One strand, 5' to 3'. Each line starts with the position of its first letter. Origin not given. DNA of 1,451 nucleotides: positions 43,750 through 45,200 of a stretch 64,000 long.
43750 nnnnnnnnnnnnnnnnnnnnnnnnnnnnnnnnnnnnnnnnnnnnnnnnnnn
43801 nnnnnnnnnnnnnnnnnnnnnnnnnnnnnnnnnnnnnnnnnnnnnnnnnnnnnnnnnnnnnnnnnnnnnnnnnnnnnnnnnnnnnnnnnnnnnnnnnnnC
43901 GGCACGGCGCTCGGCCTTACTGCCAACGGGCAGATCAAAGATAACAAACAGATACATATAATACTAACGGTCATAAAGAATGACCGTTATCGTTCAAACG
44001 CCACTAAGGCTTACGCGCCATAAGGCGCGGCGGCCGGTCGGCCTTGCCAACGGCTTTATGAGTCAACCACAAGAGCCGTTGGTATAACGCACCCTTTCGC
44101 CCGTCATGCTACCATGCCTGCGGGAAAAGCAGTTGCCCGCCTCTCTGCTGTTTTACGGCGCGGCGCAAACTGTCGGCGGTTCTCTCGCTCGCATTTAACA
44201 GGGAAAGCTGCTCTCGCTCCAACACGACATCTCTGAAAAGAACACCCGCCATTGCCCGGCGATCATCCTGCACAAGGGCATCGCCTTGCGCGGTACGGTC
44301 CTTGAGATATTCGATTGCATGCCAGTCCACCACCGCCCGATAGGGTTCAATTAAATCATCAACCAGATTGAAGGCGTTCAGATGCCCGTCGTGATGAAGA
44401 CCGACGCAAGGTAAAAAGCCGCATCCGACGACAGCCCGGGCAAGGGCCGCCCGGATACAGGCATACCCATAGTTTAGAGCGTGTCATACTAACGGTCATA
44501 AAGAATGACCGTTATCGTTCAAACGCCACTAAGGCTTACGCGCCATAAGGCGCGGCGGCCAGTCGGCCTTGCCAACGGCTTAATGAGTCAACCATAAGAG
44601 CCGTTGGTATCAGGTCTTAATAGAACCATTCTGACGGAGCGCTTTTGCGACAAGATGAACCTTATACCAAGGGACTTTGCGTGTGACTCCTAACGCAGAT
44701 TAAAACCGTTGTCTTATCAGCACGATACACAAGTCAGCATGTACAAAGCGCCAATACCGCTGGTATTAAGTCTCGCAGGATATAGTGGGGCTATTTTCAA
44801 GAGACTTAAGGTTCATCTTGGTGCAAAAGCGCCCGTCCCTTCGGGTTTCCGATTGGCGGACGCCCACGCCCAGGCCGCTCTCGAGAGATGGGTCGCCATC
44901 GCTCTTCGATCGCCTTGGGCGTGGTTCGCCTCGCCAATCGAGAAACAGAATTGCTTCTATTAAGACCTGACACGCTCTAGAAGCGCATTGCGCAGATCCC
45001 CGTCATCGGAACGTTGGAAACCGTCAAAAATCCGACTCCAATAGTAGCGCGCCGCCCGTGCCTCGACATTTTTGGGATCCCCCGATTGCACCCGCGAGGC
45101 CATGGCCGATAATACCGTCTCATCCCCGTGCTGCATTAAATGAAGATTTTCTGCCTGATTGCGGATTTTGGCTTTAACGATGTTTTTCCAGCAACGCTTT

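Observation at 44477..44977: cas1 interrupted by a nested MITE (A containing E and B) that excises cleanly in silico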

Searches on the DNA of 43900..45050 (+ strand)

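Call 52: search_rna_families(source=window, start=43900, end=45050, threshold=evalue, max_evalue=1)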
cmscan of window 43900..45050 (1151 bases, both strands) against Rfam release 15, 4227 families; matches with E-value up to 1: 0.
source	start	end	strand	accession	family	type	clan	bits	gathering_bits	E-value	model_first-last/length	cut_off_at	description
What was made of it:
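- On MITE (generic): No Rfam family matches (call 52).
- No ribozyme or intron family matches (call 52).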

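Call 60: search_dna_similar(query=window:43962-44084:+, collection=plasmids, mode=distant, max_evalue=0.01, max_rows=10)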
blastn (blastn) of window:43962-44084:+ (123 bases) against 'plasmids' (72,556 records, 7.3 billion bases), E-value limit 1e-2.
Records with a match: 1; places in all: 1; records where one place covers at least 80% of the query: 0.
Best place of each record, by identity: 90-95% 1.
By first word of the organism name: Bosea 1.
By predicted mobility (MOB-suite, as given by PLSDB): non-mobilizable 1.
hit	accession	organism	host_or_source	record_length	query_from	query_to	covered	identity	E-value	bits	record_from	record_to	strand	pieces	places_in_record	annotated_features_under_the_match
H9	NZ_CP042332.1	Bosea sp. F3-2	soybean,soil sample,rhizosphere soil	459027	52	86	28%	94.3%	1e-5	55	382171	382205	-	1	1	none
